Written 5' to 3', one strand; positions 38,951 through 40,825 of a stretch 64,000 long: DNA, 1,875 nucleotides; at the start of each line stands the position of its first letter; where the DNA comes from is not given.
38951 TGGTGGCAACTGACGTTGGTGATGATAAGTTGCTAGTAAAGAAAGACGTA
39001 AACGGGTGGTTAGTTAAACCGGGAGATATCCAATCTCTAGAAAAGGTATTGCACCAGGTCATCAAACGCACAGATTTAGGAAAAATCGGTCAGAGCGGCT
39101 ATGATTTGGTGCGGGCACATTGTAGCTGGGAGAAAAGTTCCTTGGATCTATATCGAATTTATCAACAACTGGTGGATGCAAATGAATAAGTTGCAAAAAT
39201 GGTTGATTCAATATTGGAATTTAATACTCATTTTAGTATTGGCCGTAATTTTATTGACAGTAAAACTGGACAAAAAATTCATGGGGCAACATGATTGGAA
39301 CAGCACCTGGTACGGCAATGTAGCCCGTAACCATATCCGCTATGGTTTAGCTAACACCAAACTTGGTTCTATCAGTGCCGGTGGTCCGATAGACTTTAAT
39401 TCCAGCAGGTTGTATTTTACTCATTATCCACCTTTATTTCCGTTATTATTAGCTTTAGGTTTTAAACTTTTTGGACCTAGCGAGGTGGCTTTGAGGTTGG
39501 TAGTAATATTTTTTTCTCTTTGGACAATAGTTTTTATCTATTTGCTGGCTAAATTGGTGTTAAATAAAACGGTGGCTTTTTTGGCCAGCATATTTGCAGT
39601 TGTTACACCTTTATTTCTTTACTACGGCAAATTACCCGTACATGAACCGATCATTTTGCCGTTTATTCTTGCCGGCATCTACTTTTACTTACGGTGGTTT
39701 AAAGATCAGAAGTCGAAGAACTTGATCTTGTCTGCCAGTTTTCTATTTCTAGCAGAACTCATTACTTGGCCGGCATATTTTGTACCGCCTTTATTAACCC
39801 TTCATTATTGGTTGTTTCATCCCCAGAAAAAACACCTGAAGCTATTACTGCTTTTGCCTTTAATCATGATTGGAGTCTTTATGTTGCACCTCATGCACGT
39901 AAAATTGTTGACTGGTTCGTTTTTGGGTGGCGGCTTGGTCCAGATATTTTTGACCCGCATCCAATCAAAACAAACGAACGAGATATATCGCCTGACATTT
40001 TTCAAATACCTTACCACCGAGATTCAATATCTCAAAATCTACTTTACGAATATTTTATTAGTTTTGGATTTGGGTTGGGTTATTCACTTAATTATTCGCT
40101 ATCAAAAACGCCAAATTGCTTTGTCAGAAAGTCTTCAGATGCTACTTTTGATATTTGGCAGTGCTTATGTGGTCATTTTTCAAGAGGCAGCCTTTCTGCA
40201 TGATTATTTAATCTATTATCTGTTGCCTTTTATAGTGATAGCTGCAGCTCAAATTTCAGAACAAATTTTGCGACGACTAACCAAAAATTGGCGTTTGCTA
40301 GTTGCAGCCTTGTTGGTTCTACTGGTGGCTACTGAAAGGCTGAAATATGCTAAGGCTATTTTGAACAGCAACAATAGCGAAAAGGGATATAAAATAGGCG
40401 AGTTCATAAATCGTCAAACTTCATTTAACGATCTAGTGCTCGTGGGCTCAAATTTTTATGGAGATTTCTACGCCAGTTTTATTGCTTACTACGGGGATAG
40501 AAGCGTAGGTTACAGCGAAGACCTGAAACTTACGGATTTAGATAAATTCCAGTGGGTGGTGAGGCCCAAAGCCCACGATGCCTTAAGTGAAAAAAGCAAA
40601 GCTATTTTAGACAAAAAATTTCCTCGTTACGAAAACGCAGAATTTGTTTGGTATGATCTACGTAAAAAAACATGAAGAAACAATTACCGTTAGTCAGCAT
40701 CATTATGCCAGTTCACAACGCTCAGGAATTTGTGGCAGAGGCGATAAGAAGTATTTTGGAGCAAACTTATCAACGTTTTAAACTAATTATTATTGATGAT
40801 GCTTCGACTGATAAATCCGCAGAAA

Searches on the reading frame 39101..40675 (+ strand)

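Call 78: search_protein_families(library=pfam, proteins=[window:39101-40675:+], max_evalue=0.001)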
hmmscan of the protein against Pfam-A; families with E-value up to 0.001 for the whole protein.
window:39101-40675:+ (524 aa): 2 families
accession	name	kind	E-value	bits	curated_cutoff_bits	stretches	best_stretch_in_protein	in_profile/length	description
PF13231.12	PMT_2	-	2.2e-15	57.7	26.1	1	110-260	3-152/160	Dolichyl-phosphate-mannose-protein mannosyltransferase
PF02366.24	PMT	-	4.5e-07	30.1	22.7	1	104-234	57-195/245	Dolichyl-phosphate-mannose-protein mannosyltransferase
